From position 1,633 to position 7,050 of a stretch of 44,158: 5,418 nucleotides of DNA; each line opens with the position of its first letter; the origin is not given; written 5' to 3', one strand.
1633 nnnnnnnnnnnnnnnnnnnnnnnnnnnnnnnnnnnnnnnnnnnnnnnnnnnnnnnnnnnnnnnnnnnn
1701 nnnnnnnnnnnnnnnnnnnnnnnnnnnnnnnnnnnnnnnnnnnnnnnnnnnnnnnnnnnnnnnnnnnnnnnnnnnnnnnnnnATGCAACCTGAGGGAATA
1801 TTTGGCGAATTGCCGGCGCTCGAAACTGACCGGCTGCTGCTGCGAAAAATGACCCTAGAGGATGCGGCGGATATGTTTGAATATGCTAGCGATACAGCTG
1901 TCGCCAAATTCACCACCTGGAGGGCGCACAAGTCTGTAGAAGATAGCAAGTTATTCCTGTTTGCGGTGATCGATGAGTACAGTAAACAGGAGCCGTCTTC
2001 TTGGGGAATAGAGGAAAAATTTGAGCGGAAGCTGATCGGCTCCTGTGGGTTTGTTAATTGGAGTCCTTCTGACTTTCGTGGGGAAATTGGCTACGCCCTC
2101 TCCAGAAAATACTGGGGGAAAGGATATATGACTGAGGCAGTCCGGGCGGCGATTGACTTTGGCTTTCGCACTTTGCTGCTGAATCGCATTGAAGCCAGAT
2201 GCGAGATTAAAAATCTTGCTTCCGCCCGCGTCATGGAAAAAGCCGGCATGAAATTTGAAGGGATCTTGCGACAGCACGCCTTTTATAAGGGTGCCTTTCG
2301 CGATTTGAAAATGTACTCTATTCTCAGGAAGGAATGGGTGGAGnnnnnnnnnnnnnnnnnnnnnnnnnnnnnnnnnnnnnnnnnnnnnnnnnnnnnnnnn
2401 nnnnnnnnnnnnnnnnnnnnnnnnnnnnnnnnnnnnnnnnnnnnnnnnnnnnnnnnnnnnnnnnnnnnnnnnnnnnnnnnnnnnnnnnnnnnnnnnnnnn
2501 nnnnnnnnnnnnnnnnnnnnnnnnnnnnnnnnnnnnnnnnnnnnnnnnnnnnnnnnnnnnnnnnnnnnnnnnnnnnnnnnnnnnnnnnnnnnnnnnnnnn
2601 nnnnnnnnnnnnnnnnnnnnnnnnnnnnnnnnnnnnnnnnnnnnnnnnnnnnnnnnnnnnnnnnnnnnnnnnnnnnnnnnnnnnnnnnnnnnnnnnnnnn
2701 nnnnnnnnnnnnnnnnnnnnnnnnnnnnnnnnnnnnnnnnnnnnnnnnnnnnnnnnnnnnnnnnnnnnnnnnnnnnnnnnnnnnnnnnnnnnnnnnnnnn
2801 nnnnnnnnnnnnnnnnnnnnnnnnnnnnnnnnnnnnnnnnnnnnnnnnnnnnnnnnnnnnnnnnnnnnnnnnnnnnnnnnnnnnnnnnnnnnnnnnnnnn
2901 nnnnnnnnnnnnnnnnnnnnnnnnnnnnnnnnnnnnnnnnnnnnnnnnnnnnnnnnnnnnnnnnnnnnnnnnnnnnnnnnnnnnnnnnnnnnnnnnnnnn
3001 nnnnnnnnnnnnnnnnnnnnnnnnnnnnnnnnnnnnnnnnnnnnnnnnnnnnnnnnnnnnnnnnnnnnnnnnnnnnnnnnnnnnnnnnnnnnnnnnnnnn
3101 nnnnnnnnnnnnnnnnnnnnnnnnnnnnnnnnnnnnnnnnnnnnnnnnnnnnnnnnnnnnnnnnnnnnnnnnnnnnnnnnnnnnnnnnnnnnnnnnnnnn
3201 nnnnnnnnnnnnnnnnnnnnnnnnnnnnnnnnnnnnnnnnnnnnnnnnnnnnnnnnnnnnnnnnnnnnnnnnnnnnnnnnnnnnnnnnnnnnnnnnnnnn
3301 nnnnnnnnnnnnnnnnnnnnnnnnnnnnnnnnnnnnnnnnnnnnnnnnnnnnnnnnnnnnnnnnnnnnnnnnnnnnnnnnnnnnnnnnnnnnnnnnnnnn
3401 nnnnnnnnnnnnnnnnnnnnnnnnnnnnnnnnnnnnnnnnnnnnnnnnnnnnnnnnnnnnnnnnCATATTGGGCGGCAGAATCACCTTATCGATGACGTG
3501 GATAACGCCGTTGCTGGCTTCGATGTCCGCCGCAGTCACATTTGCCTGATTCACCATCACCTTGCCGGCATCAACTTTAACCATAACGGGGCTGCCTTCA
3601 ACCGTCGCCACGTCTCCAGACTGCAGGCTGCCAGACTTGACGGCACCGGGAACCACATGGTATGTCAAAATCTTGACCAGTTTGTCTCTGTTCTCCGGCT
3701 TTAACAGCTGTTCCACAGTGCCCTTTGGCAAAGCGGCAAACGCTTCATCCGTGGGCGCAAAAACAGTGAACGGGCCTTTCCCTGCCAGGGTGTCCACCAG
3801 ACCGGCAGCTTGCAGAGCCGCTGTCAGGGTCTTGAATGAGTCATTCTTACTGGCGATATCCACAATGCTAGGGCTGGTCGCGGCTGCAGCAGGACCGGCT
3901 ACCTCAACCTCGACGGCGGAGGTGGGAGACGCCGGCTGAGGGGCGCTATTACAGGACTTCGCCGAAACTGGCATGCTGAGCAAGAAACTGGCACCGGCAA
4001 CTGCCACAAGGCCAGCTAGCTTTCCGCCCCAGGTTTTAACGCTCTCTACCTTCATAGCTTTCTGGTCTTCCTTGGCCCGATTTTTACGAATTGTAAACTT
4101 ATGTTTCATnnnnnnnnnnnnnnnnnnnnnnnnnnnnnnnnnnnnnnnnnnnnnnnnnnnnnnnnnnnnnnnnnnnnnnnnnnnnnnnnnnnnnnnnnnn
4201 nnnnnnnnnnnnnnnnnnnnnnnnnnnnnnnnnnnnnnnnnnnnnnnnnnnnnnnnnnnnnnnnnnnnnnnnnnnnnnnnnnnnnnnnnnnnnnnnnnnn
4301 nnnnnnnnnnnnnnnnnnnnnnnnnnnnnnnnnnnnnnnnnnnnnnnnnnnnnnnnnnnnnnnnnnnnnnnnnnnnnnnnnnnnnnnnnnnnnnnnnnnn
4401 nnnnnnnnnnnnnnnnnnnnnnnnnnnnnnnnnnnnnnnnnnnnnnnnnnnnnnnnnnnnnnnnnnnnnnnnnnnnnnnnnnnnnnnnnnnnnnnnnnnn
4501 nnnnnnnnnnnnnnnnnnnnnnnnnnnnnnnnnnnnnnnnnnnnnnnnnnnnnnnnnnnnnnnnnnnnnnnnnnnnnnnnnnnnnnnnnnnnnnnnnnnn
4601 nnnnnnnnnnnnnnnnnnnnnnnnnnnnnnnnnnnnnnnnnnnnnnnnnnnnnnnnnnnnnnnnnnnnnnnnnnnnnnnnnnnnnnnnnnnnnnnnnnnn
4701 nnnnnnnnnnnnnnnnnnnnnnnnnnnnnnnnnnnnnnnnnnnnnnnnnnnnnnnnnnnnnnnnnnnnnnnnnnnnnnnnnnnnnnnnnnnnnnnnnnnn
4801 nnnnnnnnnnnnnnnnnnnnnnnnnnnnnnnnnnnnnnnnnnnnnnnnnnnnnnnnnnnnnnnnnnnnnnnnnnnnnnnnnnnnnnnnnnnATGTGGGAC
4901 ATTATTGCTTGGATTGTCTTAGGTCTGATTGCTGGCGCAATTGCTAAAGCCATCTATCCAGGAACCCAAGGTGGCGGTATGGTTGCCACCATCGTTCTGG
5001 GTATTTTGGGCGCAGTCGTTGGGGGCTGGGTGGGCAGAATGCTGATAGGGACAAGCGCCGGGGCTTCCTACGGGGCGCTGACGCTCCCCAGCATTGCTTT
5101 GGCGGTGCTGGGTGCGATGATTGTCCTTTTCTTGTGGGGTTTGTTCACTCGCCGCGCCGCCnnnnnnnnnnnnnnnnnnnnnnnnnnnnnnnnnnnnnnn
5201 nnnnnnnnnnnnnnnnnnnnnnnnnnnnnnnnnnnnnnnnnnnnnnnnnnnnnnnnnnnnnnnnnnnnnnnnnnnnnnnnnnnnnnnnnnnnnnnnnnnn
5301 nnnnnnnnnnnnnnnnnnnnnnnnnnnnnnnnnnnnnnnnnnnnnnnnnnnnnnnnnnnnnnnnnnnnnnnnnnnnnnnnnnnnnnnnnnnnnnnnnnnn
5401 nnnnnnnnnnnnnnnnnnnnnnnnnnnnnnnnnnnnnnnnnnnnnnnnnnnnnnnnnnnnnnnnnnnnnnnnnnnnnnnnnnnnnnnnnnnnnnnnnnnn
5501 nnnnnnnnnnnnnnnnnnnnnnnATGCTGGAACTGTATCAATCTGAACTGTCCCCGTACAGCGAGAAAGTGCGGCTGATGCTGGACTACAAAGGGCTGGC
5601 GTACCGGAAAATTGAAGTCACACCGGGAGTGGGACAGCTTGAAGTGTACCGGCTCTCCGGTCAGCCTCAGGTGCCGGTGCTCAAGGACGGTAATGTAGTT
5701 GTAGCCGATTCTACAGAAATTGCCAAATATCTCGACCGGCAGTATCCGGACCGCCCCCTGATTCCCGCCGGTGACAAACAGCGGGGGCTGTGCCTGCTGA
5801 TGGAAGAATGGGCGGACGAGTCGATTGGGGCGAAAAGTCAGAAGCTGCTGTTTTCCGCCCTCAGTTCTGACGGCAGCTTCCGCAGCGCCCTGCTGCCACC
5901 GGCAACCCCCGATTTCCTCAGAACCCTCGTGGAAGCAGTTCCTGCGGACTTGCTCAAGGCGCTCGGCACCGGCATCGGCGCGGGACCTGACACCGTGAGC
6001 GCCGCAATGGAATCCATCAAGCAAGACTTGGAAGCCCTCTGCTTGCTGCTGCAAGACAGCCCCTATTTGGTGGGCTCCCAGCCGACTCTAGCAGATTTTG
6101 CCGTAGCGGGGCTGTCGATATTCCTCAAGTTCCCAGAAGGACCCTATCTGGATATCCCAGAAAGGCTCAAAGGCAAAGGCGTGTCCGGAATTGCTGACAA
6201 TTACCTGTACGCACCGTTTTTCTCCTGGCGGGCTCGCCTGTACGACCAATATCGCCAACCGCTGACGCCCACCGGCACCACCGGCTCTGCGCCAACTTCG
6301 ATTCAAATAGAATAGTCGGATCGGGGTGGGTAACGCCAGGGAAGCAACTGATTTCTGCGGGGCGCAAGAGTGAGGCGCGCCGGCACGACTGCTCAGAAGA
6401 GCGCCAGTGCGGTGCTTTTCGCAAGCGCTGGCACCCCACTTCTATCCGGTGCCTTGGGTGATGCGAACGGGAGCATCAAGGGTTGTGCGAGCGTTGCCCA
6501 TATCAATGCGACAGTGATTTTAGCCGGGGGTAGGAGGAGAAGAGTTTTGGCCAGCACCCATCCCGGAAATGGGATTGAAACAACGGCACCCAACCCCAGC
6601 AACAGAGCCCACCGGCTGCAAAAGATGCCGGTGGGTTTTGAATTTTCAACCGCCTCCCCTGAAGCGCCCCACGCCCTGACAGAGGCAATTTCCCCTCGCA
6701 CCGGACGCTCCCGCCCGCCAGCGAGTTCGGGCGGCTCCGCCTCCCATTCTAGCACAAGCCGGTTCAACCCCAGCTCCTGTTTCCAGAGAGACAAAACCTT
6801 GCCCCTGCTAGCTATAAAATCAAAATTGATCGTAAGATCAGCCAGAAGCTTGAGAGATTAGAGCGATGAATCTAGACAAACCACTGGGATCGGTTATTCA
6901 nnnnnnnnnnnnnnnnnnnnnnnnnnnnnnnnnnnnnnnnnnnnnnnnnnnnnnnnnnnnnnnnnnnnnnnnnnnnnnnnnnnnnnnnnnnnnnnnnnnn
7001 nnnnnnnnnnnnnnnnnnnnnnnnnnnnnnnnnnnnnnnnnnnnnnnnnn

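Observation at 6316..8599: Orphan HerA/DUF87-like ATPase with a 550-bp gene-less leader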

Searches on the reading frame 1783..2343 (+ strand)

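Call 38: search_protein_families(library=pfam, proteins=[window:1783-2343:+], max_evalue=0.001)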
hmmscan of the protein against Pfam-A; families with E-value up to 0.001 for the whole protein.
window:1783-2343:+ (187 aa): 3 families
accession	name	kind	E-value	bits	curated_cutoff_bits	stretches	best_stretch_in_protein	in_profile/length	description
PF13302.13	Acetyltransf_3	-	3.8e-38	131.7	25.4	1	17-157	1-138/138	Acetyltransferase (GNAT) domain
PF00583.31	Acetyltransf_1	-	1.2e-11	45.3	20.7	1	55-156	17-116/116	Acetyltransferase (GNAT) family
PF13420.13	Acetyltransf_4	-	1.9e-06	28.4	24.3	1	20-174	1-152/155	Acetyltransferase (GNAT) domain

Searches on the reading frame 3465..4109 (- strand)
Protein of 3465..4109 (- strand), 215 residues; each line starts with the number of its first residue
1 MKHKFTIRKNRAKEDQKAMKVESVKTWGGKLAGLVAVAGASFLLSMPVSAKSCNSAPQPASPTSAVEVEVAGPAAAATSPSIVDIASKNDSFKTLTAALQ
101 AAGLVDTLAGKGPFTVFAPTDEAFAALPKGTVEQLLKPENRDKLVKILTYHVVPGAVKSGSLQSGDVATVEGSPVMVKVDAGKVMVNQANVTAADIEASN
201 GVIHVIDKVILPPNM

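Call 38: search_protein_families(library=pfam, proteins=[window:3465-4109:-], max_evalue=0.001)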
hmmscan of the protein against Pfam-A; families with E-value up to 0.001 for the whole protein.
window:3465-4109:- (215 aa): 1 family
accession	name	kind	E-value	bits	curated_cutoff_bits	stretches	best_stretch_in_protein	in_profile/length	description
PF02469.27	Fasciclin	-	4.8e-42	143.5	22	1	91-212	2-123/123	Fasciclin domain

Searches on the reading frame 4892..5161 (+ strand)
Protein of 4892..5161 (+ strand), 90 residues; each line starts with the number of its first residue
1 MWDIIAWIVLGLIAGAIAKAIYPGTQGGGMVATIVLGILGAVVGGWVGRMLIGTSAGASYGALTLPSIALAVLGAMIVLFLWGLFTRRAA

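Call 38: search_protein_families(library=pfam, proteins=[window:4892-5161:+], max_evalue=0.001)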
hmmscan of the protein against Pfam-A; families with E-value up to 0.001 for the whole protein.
window:4892-5161:+ (90 aa): 1 family
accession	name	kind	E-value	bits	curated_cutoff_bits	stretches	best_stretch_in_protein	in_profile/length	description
PF04226.18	Transgly_assoc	-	2.8e-08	34.3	25.3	1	34-87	1-49/49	Transglycosylase associated protein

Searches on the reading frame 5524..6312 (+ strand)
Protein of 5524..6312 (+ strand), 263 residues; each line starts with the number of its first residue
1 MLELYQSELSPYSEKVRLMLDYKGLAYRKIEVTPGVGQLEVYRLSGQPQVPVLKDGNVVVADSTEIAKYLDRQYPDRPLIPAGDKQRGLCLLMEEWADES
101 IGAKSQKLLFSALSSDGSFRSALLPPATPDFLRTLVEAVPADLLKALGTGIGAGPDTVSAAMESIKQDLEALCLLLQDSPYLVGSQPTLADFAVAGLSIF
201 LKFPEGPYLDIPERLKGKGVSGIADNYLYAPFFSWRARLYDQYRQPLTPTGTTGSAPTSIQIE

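Call 5: search_protein_families(library=pfam, proteins=[window:5524-6312:+], max_evalue=0.1)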
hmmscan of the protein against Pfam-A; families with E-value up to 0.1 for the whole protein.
window:5524-6312:+ (263 aa): 10 families
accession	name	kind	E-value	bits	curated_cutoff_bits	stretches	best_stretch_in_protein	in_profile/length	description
PF13417.12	GST_N_3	-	1e-18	67.9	22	1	4-77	1-74/75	Glutathione S-transferase, N-terminal domain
PF13409.12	GST_N_2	-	4.6e-14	53.2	25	1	10-73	2-70/70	Glutathione S-transferase, N-terminal domain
PF02798.26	GST_N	-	2.3e-07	31.5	20.9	1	3-72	4-76/76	Glutathione S-transferase, N-terminal domain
PF13410.11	GST_C_2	-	2.5e-06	27.9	24.9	1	156-215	2-60/69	Glutathione S-transferase, C-terminal domain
PF00043.30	GST_C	-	0.00025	21.7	20.7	1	157-197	23-63/93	Glutathione S-transferase, C-terminal domain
PF00462.30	Glutaredoxin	-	0.00047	20.7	22.9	1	5-57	4-58/60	Glutaredoxin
PF17171.9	GST_C_6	-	0.0011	19.1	28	1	166-194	2-30/64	Glutathione S-transferase, C-terminal domain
PF14497.11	GST_C_3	-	0.01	16.5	21.6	1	163-203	29-71/104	Glutathione S-transferase, C-terminal domain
PF22041.1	GST_C_7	-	0.014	15.8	27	1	124-202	30-109/140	Glutathione S-transferase, C-terminal domain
PF21972.1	Arc1p_N_like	-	0.036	14.8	27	1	162-194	15-46/81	Nuclear-export cofactor Arc1p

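Call 7: search_protein_families(library=ncbifam, proteins=[window:5524-6312:+], max_evalue=0.1)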
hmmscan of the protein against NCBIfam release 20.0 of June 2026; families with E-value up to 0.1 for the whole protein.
window:5524-6312:+ (263 aa): 12 families
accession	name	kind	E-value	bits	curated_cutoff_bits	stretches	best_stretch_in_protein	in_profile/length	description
NF050814.1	FtsZBindFzlA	equivalog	4.7e-13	49.4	300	2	3-109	6-116/228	FtsZ-binding protein FzlA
NF042997.1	bet_ethrase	equivalog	3.8e-12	45.9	440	1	9-97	20-106/273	beta-etherase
TIGR01262.1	maiA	equivalog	1.6e-10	41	171.05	1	4-88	2-91/211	maleylacetoacetate isomerase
NF007016.1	PRK09481.1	equivalog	6.4e-09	35.5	314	1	3-94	12-103/209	stringent starvation protein SspA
NF049950.1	IsopEpoxGlthnTfaseIsoI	equivalog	2.7e-07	30.4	300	2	8-77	15-81/238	iIsoprene-epoxide--glutathione S-transferase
NF007702.0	PRK10387.1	equivalog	2e-05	24.4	133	1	4-74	3-73/215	glutaredoxin 2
NF007682.0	PRK10357.1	equivalog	7.9e-05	22.3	181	1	6-98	5-98/202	glutathione S-transferase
NF011693.0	PRK15113.1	equivalog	0.002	17.9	150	1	9-88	15-100/214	glutathione transferase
TIGR02182.1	GRXB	equivalog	0.0046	16.7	186.65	1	4-75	2-73/209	GrxB family glutaredoxin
NF041212.1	Uxx_star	subfamily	0.0048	17.1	66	1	4-59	3-60/70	Uxx-star family glutaredoxin-like (seleno)protein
TIGR02196.1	GlrX_YruB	hypoth_equivalog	0.0071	16.8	88.55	1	1-60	1-61/74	glutaredoxin-like protein, YruB-family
TIGR02181.1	GRX_bact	equivalog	0.079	13.2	90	0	3-50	2-51/80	glutaredoxin 3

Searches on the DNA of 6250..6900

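Call 100: search_rna_families(source=window, start=6250, end=6900, threshold=evalue, max_evalue=1)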
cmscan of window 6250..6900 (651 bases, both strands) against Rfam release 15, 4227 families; matches with E-value up to 1: 0.
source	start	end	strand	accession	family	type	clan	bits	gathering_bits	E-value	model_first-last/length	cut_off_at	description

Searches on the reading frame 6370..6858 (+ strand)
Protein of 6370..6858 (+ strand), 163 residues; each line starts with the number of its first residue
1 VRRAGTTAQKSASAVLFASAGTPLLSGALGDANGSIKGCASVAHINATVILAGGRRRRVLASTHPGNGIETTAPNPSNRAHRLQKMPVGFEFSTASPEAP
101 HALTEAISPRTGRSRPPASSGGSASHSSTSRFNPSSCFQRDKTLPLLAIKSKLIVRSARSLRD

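Call 5: search_protein_families(library=pfam, proteins=[window:6370-6858:+], max_evalue=0.1)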
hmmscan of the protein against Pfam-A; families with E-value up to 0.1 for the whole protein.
window:6370-6858:+ (163 aa): 0 families

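Call 6: search_protein_families(library=padloc, proteins=[window:6370-6858:+], max_evalue=0.1)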
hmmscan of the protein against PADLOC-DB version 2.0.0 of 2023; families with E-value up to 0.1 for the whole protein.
window:6370-6858:+ (163 aa): 0 families

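Call 7: search_protein_families(library=ncbifam, proteins=[window:6370-6858:+], max_evalue=0.1)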
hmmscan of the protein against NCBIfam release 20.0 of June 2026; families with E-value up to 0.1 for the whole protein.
window:6370-6858:+ (163 aa): 0 families
